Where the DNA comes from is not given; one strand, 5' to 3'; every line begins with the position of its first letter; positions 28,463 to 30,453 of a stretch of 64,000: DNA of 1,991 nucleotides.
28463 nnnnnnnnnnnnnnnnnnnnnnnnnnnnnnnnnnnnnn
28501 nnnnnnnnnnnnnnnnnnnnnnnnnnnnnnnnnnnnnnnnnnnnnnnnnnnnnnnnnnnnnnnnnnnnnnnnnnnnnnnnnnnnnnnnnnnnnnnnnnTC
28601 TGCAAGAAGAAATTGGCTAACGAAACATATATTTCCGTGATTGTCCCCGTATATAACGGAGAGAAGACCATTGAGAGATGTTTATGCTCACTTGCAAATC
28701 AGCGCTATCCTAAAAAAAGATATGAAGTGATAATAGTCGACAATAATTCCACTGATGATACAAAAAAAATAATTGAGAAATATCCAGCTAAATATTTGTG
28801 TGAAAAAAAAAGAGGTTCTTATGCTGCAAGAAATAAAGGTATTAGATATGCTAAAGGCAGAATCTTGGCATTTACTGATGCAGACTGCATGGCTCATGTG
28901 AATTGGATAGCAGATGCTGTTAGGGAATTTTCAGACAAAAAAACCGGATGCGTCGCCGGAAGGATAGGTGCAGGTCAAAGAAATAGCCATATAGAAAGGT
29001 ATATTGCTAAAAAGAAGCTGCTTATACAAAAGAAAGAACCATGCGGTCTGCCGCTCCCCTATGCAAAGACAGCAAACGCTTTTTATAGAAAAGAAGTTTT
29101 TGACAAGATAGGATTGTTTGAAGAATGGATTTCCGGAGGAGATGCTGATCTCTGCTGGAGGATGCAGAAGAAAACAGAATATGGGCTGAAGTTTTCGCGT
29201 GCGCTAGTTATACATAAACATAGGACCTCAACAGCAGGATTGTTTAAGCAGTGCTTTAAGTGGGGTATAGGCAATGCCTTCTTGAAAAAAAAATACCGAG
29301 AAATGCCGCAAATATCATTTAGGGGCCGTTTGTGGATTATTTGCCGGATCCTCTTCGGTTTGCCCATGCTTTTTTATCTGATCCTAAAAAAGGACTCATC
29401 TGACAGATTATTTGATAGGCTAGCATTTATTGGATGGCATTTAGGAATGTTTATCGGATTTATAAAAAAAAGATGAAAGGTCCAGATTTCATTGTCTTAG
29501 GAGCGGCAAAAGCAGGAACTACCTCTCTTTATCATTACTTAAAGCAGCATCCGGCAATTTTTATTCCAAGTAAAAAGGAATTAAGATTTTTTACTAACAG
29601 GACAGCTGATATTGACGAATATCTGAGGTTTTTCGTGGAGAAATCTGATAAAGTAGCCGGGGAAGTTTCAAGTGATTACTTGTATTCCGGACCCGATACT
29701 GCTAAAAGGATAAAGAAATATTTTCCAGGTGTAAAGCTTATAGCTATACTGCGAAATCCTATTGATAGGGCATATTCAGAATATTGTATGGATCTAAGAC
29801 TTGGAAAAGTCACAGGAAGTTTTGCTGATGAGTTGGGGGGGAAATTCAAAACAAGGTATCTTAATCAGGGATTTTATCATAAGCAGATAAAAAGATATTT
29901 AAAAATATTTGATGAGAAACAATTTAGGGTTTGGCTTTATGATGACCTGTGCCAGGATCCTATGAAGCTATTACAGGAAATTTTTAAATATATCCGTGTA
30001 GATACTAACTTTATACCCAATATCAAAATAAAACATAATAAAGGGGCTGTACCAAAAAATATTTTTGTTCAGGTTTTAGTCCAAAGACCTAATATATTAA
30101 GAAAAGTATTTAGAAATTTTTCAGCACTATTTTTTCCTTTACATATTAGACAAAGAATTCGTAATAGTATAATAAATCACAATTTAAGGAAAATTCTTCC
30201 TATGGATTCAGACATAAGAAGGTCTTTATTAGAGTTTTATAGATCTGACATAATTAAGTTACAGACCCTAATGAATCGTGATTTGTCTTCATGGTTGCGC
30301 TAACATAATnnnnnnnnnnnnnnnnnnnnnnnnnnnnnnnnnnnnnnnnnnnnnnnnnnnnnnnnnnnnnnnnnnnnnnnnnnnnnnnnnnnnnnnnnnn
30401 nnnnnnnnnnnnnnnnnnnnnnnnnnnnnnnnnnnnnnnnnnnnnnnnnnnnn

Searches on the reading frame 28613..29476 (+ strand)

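Call 82: search_protein_families(library=pfam, proteins=[window:28613-29476:+], max_evalue=0.001)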
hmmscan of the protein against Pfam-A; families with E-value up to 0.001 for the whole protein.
window:28613-29476:+ (287 aa): 4 families
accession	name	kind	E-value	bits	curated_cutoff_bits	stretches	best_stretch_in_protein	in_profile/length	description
PF00535.33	Glycos_transf_2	-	5.5e-36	124.5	23.3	1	8-167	1-168/168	Glycosyl transferase family 2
PF13641.12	Glyco_tranf_2_3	-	5.9e-13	49.8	27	1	7-219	3-229/230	Glycosyltransferase like family 2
PF10111.15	Glyco_tranf_2_2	-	3.4e-11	43.6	27.3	1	8-96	1-96/276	Glycosyltransferase like family 2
PF13632.12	Glyco_trans_2_3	-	6.8e-08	33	27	1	87-284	4-197/198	Glycosyl transferase family group 2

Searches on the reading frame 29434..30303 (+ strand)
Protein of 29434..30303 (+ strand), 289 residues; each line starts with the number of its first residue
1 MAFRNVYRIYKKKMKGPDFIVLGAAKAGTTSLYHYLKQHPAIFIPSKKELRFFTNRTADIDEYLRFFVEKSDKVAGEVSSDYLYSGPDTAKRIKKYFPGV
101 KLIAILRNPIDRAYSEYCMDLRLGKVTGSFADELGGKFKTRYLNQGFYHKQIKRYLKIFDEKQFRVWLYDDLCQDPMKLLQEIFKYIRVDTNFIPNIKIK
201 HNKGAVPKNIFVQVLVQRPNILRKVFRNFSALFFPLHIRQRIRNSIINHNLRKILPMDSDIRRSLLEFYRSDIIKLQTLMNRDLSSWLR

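Call 82: search_protein_families(library=pfam, proteins=[window:29434-30303:+], max_evalue=0.001)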
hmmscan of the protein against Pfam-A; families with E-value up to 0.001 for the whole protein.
window:29434-30303:+ (289 aa): 2 families
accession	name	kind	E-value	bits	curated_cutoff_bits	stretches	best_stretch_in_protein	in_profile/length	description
PF00685.33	Sulfotransfer_1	-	3.8e-15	56.4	22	1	17-190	2-182/255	Sulfotransferase domain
PF13469.12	Sulfotransfer_3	-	1.7e-14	55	27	2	90-190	115-213/216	Sulfotransferase family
